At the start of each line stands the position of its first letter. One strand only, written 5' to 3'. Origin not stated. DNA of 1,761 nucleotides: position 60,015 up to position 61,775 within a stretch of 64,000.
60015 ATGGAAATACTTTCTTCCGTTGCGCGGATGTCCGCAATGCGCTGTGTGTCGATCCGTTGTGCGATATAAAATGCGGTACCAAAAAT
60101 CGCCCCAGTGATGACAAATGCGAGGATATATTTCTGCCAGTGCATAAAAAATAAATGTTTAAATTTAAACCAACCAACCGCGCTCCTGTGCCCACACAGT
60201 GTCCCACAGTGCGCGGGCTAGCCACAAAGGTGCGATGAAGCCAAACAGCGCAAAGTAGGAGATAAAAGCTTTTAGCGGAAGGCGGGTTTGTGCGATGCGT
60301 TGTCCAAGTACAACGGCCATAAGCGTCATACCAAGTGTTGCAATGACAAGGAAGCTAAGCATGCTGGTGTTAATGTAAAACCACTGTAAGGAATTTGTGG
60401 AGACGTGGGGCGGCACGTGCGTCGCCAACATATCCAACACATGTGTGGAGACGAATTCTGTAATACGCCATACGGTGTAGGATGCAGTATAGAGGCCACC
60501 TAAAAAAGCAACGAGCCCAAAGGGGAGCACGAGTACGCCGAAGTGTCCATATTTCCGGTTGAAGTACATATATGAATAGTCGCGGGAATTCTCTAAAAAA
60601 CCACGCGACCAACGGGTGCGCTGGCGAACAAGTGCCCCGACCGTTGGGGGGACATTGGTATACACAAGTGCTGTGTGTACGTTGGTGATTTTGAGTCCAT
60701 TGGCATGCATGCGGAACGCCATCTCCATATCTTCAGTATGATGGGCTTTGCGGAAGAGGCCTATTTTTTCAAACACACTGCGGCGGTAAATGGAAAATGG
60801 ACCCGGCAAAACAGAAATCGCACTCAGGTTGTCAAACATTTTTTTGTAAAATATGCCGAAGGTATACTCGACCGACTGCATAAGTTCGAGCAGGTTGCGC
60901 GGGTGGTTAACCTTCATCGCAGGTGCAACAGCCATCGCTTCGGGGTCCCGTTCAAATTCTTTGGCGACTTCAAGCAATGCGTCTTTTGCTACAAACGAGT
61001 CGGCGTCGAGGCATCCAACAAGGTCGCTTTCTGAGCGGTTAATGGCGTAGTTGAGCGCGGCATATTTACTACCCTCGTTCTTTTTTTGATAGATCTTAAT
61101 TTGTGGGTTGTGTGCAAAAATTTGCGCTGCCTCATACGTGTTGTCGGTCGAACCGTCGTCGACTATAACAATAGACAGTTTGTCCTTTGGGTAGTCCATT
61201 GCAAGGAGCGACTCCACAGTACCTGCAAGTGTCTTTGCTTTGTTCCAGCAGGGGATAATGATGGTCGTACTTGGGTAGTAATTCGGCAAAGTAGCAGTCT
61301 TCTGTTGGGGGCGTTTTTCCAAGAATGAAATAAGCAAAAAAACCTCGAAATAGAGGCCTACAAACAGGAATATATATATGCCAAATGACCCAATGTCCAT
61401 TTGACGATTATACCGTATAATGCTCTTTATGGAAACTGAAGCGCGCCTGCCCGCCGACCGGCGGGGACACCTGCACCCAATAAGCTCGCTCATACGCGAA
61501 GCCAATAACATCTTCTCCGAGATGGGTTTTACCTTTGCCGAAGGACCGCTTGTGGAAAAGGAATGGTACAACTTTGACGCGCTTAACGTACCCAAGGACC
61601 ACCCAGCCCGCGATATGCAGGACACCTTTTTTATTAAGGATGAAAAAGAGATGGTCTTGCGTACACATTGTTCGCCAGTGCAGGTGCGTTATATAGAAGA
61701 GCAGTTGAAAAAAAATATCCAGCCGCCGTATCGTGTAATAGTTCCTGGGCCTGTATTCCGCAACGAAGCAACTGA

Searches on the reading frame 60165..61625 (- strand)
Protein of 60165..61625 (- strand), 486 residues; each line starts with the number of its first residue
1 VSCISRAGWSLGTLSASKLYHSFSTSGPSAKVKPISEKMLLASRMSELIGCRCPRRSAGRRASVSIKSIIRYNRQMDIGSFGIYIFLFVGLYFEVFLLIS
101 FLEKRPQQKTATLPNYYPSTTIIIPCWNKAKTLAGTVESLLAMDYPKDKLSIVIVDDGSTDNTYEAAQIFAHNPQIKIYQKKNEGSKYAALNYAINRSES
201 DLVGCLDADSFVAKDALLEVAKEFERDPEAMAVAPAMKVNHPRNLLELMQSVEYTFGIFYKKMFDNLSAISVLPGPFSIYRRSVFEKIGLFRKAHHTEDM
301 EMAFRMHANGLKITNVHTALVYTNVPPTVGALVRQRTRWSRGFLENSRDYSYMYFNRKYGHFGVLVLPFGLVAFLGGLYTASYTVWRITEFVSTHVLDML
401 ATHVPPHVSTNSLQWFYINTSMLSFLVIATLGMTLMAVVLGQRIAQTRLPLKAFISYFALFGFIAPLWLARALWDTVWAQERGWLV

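Call 77: search_protein_families(library=pfam, proteins=[window:60165-61625:-], max_evalue=0.001)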
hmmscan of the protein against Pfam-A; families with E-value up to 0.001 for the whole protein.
window:60165-61625:- (486 aa): 7 families
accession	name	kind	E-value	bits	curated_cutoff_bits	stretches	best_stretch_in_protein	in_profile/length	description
PF00535.33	Glycos_transf_2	-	2.4e-32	112.6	23.3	1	121-289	1-168/168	Glycosyl transferase family 2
PF13641.12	Glyco_tranf_2_3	-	1.1e-29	104.5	27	1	118-342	1-230/230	Glycosyltransferase like family 2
PF13632.12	Glyco_trans_2_3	-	5.2e-23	82.3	27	1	205-384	4-186/198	Glycosyl transferase family group 2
PF13506.12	Glyco_transf_21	-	3.1e-13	50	21.7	1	185-341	16-174/174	Glycosyl transferase family 21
PF10111.15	Glyco_tranf_2_2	-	1.2e-10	41.8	27.3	1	121-323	1-216/276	Glycosyltransferase like family 2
PF03142.21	Chitin_synth_2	-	2.2e-08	33.7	27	1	201-282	203-286/527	Chitin synthase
PF03552.20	Cellulose_synt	-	0.00023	20.3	24.7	0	134-167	19-52/722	Cellulose synthase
